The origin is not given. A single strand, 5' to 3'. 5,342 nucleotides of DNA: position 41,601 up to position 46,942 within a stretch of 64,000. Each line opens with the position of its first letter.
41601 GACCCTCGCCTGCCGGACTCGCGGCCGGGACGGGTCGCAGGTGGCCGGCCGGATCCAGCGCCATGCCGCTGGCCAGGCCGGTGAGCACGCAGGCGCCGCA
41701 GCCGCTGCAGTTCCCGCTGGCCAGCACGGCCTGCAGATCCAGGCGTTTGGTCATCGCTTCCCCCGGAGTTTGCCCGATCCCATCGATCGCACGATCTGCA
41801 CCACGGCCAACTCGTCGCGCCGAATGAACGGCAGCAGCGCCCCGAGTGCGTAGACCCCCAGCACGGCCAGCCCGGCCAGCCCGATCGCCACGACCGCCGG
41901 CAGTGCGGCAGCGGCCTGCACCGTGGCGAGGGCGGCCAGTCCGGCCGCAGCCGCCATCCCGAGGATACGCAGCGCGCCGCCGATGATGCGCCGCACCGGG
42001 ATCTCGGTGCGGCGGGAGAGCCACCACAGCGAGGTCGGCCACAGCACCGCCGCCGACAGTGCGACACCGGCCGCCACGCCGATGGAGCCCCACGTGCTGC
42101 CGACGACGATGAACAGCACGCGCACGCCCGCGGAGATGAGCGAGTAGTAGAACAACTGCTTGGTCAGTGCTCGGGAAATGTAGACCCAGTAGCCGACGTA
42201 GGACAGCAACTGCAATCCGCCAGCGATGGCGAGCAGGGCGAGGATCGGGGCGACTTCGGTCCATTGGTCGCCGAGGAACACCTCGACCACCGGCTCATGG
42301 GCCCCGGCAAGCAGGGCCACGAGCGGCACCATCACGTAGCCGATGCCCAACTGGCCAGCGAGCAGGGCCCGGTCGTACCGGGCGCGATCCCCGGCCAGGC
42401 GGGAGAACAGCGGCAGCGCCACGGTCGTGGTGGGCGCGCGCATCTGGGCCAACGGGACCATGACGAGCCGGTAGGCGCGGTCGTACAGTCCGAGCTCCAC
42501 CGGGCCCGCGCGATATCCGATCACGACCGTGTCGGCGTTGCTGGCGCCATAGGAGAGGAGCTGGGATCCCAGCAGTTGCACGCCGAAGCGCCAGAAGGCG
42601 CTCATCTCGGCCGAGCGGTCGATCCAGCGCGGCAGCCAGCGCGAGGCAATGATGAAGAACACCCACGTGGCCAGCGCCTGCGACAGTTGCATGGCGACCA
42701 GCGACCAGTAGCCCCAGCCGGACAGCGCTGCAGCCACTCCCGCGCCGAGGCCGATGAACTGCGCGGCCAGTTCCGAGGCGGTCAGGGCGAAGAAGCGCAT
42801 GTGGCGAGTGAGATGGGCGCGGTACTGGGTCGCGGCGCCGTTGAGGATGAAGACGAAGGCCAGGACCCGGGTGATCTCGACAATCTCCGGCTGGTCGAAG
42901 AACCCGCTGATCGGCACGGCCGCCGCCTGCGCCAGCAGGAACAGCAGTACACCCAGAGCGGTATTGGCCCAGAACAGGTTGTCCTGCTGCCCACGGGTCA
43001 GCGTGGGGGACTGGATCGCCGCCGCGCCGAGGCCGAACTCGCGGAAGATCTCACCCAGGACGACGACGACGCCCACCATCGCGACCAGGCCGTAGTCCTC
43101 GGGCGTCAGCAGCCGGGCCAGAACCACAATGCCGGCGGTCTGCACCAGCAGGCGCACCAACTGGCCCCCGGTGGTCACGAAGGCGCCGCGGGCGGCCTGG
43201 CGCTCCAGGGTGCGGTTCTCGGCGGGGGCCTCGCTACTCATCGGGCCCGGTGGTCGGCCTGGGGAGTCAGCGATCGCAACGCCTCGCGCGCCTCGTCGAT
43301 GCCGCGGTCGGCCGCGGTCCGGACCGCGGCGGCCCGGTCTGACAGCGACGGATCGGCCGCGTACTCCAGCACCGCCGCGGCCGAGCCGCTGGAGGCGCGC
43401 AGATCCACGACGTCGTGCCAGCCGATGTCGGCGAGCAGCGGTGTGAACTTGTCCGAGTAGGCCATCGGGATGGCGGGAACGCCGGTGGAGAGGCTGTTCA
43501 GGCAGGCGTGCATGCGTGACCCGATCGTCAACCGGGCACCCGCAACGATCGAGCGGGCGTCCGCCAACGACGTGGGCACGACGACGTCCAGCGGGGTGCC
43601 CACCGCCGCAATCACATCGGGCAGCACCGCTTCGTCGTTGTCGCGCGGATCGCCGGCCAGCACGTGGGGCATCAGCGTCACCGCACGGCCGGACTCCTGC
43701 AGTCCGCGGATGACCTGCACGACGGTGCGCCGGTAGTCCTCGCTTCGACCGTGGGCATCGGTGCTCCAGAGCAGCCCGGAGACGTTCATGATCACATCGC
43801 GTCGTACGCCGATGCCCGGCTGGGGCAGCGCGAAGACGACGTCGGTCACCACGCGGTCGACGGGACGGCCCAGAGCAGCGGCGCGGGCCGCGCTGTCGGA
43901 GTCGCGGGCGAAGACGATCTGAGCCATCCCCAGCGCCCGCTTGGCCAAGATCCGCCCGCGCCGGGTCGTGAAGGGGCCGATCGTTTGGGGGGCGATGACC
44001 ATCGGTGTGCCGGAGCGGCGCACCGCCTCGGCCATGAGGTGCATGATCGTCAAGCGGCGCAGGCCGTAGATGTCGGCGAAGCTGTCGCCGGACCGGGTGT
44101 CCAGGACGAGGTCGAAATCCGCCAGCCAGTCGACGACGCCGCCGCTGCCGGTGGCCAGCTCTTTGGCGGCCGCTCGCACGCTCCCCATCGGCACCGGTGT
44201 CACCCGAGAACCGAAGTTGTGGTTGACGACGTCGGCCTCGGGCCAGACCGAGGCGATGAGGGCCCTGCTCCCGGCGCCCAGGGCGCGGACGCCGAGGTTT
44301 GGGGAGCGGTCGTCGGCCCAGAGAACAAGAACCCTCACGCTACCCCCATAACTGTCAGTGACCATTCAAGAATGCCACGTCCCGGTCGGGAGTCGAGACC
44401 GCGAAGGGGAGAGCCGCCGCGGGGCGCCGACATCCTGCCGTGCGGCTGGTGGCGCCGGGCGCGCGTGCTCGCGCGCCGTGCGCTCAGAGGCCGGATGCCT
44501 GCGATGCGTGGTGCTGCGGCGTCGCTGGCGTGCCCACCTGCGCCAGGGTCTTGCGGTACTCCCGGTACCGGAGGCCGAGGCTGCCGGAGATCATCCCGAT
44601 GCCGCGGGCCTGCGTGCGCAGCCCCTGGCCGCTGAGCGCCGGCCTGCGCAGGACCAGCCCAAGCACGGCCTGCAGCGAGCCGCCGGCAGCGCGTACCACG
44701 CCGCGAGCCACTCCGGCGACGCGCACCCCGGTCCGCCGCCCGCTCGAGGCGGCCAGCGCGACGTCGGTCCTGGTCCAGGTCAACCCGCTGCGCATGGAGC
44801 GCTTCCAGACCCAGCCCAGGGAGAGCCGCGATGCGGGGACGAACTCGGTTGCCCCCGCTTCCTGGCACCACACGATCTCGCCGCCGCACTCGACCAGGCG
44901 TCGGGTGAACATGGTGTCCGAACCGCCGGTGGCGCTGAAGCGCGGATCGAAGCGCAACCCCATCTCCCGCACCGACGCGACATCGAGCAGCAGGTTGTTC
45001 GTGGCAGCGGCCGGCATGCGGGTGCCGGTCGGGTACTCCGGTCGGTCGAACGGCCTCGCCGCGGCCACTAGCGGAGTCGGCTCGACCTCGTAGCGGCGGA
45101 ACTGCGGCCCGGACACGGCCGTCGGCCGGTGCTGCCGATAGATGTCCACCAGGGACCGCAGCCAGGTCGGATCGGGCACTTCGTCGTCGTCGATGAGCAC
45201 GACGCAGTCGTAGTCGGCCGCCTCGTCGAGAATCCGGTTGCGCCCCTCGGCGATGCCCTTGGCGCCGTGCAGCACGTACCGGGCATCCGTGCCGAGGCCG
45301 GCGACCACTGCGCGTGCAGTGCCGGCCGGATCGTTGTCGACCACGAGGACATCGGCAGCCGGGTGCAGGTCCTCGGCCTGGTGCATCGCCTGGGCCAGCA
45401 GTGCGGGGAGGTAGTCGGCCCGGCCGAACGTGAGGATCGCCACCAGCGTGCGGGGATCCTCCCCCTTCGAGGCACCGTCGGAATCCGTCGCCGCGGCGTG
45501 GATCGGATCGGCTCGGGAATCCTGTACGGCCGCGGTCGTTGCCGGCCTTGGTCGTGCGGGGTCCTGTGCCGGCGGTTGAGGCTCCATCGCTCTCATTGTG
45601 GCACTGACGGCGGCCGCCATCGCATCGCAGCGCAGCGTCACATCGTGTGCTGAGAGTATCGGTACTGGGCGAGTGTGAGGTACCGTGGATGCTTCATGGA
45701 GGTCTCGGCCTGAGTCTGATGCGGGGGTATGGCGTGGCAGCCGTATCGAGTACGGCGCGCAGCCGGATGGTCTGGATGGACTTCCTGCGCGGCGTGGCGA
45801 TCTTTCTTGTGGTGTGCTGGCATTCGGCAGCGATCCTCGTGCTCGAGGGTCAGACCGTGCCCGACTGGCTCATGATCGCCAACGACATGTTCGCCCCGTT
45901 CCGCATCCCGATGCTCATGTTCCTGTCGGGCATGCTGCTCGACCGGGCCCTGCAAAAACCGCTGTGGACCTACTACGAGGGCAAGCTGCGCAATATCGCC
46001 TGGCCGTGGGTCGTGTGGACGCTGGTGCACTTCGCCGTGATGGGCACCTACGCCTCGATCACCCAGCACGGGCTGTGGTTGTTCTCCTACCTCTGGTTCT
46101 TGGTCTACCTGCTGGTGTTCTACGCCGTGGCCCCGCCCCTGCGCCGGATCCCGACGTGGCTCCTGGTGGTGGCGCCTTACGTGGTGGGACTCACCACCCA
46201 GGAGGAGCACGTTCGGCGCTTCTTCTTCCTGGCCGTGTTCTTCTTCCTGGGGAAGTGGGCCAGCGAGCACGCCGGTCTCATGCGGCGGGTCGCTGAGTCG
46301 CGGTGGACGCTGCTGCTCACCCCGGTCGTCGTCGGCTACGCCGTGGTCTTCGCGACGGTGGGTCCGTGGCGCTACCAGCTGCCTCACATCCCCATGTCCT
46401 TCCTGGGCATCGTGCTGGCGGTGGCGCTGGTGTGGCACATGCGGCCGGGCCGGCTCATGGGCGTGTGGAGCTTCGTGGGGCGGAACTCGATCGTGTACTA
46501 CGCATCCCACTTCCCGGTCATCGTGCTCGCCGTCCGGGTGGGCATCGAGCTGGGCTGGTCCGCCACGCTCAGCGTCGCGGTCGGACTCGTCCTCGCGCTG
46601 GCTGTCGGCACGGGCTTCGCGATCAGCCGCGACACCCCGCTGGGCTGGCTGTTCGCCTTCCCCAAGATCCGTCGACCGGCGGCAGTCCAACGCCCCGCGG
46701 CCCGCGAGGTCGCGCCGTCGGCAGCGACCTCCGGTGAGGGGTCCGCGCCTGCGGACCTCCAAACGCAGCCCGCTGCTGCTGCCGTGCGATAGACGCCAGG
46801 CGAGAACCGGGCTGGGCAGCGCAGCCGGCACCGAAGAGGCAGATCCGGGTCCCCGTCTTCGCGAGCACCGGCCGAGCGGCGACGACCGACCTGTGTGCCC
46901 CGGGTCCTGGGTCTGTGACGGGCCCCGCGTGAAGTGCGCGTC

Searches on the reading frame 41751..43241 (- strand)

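Call 14: search_protein_families(library=pfam, proteins=[window:41751-43241:-], max_evalue=0.001)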
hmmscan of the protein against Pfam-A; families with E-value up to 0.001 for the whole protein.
window:41751-43241:- (496 aa): 2 families
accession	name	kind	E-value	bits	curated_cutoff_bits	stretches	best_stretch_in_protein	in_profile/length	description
PF13440.11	Polysacc_synt_3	-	9.8e-76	255.2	23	1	40-332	1-293/293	Polysaccharide biosynthesis protein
PF01943.22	Polysacc_synt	-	1.1e-42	146.8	28.2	1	17-282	2-273/274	Polysaccharide biosynthesis protein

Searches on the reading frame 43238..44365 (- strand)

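Call 14: search_protein_families(library=pfam, proteins=[window:43238-44365:-], max_evalue=0.001)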
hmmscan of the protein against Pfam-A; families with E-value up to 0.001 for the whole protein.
window:43238-44365:- (375 aa): 1 family
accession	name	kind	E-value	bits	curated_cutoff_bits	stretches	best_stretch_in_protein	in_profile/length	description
PF04230.19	PS_pyruv_trans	-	1.8e-23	84.3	25.3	1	69-304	63-279/280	Polysaccharide pyruvyl transferase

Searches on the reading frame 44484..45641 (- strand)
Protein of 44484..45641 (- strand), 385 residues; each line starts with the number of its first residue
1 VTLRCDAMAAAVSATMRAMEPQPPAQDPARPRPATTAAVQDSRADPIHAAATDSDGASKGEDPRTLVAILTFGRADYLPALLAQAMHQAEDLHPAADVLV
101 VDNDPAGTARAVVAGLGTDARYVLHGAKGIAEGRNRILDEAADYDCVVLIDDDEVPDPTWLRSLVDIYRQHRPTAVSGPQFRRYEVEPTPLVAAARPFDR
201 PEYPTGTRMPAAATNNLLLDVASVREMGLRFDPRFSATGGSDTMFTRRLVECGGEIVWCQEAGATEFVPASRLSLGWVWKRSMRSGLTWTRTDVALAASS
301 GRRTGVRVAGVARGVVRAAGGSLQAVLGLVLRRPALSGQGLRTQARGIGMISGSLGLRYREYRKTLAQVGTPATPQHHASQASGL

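Call 14: search_protein_families(library=pfam, proteins=[window:44484-45641:-], max_evalue=0.001)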
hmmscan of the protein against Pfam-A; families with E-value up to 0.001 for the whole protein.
window:44484-45641:- (385 aa): 2 families
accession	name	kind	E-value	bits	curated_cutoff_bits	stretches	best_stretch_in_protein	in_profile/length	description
PF00535.33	Glycos_transf_2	-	1.1e-12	48.6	23.3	1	67-186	2-121/168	Glycosyl transferase family 2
PF13641.12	Glyco_tranf_2_3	-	3.8e-09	37.3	27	1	63-271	1-216/230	Glycosyltransferase like family 2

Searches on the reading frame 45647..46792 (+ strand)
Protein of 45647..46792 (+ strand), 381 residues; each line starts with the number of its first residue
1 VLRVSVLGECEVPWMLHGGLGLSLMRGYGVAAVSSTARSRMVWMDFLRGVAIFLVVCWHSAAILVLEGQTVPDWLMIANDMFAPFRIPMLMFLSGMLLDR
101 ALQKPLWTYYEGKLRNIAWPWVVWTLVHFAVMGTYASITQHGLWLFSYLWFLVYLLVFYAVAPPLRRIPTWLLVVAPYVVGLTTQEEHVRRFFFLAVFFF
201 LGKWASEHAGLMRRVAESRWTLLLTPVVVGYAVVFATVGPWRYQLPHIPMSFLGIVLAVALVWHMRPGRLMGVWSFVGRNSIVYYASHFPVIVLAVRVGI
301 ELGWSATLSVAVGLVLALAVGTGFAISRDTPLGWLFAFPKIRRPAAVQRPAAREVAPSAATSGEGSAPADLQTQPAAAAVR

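Call 77: search_protein_families(library=pfam, proteins=[window:45647-46792:+], max_evalue=0.001)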
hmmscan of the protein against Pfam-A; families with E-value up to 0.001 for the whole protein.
window:45647-46792:+ (381 aa): 1 family
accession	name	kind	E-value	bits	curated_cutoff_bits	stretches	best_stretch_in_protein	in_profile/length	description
PF01757.29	Acyl_transf_3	-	5.9e-24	85.2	31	1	42-322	2-322/326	Acyltransferase domain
